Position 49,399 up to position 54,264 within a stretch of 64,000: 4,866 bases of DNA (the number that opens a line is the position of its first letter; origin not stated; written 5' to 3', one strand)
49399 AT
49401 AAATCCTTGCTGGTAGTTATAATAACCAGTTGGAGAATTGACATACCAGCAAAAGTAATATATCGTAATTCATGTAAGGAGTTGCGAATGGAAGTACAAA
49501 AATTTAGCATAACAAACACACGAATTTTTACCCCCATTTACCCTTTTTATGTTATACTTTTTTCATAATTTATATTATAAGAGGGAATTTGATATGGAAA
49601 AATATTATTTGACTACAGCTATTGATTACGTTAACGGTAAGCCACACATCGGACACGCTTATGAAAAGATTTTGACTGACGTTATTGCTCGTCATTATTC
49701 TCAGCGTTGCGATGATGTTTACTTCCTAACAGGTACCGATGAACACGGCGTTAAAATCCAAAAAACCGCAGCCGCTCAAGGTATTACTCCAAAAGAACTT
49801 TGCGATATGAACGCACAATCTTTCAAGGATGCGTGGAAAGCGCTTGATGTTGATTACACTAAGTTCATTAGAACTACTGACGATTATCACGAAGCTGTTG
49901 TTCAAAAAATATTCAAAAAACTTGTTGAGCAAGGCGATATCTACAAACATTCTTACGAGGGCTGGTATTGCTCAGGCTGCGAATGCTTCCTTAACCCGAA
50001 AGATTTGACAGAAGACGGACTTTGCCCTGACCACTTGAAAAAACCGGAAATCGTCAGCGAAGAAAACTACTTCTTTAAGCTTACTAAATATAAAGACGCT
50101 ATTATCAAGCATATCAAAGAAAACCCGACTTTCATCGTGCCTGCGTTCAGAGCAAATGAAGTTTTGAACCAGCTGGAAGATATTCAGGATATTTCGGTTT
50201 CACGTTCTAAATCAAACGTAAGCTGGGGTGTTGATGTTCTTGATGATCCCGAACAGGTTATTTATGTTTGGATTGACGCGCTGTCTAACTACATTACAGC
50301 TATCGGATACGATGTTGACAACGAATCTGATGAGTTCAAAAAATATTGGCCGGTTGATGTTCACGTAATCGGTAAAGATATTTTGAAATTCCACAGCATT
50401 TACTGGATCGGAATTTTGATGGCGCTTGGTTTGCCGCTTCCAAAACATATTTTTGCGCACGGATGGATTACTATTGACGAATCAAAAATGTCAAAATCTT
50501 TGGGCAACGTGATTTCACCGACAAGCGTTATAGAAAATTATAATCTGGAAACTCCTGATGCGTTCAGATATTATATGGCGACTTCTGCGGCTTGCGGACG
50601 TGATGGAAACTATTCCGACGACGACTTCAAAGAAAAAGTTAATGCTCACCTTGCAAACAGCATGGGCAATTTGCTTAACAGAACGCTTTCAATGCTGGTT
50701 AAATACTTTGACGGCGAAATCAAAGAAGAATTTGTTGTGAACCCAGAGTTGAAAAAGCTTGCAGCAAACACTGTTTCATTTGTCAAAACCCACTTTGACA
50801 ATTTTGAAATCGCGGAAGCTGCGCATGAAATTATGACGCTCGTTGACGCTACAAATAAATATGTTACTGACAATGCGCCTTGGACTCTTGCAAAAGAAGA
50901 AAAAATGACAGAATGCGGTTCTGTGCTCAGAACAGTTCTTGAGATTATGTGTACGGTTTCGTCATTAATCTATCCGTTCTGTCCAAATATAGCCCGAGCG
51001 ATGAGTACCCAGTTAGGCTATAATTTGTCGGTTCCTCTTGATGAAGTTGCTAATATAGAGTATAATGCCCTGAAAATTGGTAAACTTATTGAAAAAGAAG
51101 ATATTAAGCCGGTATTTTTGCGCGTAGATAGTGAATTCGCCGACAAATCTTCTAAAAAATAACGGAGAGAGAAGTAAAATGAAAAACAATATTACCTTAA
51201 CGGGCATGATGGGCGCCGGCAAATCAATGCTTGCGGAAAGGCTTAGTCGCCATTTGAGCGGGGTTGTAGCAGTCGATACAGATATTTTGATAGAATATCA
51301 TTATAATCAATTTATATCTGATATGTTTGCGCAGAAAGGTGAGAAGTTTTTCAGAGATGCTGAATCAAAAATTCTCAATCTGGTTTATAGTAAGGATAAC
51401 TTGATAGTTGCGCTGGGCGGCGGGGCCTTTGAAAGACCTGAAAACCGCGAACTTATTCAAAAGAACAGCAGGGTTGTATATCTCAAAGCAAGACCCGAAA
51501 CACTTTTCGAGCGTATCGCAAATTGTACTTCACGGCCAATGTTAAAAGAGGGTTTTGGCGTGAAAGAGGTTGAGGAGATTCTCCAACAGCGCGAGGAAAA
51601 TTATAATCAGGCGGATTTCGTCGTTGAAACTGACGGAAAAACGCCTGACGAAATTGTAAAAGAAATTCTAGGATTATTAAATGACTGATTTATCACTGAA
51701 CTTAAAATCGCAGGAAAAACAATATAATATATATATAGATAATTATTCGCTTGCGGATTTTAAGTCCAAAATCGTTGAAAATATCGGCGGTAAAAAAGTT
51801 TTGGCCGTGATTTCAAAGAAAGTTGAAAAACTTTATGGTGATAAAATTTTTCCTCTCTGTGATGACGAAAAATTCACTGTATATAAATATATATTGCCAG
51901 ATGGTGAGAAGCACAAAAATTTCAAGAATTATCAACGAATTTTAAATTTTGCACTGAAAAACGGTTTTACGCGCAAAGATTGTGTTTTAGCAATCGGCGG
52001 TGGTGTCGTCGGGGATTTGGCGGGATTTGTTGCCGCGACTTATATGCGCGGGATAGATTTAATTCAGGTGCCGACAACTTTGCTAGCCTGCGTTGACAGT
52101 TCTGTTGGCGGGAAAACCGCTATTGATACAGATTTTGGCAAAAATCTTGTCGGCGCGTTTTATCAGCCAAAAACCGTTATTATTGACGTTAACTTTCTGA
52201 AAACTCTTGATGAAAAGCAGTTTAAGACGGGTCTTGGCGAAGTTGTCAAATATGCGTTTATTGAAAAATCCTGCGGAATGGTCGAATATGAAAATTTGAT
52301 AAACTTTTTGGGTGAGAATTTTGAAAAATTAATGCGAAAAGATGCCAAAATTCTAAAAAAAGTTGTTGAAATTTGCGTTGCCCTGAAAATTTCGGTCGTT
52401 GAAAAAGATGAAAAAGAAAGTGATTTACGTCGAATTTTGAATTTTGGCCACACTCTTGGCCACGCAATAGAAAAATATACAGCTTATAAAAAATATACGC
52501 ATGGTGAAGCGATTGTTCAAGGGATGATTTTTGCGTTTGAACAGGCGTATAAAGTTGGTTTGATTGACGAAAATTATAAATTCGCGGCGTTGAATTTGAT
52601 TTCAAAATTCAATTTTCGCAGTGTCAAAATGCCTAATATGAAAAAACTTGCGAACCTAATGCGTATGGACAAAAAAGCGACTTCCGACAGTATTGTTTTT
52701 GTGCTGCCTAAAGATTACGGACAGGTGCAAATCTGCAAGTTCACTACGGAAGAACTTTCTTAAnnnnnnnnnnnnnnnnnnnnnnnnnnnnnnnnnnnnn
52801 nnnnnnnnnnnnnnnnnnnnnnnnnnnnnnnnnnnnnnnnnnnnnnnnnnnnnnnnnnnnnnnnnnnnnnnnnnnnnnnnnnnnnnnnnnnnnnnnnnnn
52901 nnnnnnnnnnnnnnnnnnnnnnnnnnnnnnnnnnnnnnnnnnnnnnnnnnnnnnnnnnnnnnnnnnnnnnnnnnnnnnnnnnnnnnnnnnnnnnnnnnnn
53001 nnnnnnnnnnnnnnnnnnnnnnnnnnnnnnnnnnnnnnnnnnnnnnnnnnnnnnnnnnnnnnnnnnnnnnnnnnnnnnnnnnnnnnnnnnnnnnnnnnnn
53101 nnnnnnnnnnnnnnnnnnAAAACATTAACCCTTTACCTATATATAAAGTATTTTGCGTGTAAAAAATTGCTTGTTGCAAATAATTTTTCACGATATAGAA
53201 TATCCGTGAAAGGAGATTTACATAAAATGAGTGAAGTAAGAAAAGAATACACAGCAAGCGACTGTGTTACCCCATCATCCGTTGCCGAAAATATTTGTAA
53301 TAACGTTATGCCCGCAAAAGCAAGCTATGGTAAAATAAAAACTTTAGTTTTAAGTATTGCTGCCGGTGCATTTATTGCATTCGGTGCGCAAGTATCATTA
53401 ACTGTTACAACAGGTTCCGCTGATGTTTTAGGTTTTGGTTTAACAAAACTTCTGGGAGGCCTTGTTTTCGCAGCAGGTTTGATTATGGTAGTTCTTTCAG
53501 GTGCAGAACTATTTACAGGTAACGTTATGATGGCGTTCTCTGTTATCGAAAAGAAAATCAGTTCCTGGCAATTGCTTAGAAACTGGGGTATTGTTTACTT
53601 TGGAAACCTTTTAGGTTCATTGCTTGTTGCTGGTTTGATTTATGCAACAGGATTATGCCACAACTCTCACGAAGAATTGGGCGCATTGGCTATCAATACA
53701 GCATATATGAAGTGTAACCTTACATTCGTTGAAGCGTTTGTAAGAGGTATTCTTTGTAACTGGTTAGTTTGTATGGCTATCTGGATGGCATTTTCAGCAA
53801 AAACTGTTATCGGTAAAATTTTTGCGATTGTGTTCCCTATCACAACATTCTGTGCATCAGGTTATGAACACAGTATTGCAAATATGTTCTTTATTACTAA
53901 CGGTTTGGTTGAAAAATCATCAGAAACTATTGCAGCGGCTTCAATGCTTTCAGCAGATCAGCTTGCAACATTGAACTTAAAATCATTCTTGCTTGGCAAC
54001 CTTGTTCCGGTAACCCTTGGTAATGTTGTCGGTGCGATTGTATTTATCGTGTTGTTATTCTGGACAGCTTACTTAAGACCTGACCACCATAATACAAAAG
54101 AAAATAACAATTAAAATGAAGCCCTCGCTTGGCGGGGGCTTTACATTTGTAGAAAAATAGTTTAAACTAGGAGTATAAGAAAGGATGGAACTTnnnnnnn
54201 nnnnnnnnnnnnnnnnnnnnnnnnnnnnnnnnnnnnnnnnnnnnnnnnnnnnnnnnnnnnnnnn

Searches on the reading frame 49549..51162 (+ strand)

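Call 65: search_protein_families(library=pfam, proteins=[window:49549-51162:+], max_evalue=0.00001)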
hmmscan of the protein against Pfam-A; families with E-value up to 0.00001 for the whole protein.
window:49549-51162:+ (537 aa): 6 families
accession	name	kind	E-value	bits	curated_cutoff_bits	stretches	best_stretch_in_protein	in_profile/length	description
PF09334.17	tRNA-synt_1g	-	4.5e-103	345.5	20.1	2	149-380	160-391/391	tRNA synthetases class I (M)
PF00133.28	tRNA-synt_1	-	1.5e-37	129.8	22.7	2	13-228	19-241/414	tRNA synthetases class I (I, L, M and V)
PF01406.26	tRNA-synt_1e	-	1.2e-17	64.7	27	2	28-135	19-125/301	tRNA synthetases class I (C) catalytic domain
PF19303.5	Anticodon_3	-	9e-10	39.1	23.5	1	406-517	19-128/152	Anticodon binding domain of methionyl tRNA ligase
PF01921.24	tRNA-synt_1f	-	1.4e-08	34.5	27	0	268-345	234-311/360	tRNA synthetases class I (K)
PF08264.19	Anticodon_1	-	4.5e-08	33.5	25.1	1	406-508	9-111/148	Anticodon-binding domain of tRNA ligase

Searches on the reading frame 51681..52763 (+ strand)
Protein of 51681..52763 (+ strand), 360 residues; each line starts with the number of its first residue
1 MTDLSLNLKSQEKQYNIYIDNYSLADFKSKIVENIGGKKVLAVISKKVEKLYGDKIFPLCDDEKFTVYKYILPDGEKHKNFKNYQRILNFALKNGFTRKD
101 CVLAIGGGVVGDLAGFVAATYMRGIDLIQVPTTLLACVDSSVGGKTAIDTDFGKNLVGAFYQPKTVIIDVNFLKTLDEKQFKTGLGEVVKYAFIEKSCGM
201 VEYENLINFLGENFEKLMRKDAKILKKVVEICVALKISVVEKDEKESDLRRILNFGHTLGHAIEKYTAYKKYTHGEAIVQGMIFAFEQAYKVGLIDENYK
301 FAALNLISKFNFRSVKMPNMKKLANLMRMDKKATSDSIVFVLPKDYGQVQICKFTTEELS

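Call 65: search_protein_families(library=pfam, proteins=[window:51681-52763:+], max_evalue=0.00001)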
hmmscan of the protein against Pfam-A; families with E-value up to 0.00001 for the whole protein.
window:51681-52763:+ (360 aa): 4 families
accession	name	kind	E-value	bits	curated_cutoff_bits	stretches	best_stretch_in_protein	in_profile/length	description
PF01761.26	DHQ_synthase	-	1.5e-49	166.9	24.2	1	70-182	2-114/115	3-dehydroquinate synthase N-terminal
PF24621.2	DHQS_C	-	2e-36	125.6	27.6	1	184-333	1-144/144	3-dehydroquinate synthase C-terminal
PF00465.25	Fe-ADH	-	1.4e-07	31.7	31.3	1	20-169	7-167/168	Iron-containing alcohol dehydrogenase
PF13685.12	Fe-ADH_2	-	2.7e-07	31.1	28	1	30-174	12-146/149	Iron-containing alcohol dehydrogenase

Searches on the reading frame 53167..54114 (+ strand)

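Call 65: search_protein_families(library=pfam, proteins=[window:53167-54114:+], max_evalue=0.00001)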
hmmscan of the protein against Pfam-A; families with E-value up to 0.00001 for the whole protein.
window:53167-54114:+ (315 aa): 1 family
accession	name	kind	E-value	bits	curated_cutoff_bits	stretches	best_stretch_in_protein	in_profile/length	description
PF01226.23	Form_Nir_trans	-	4.7e-75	252.5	34.6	1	48-299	10-239/240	Formate/nitrite transporter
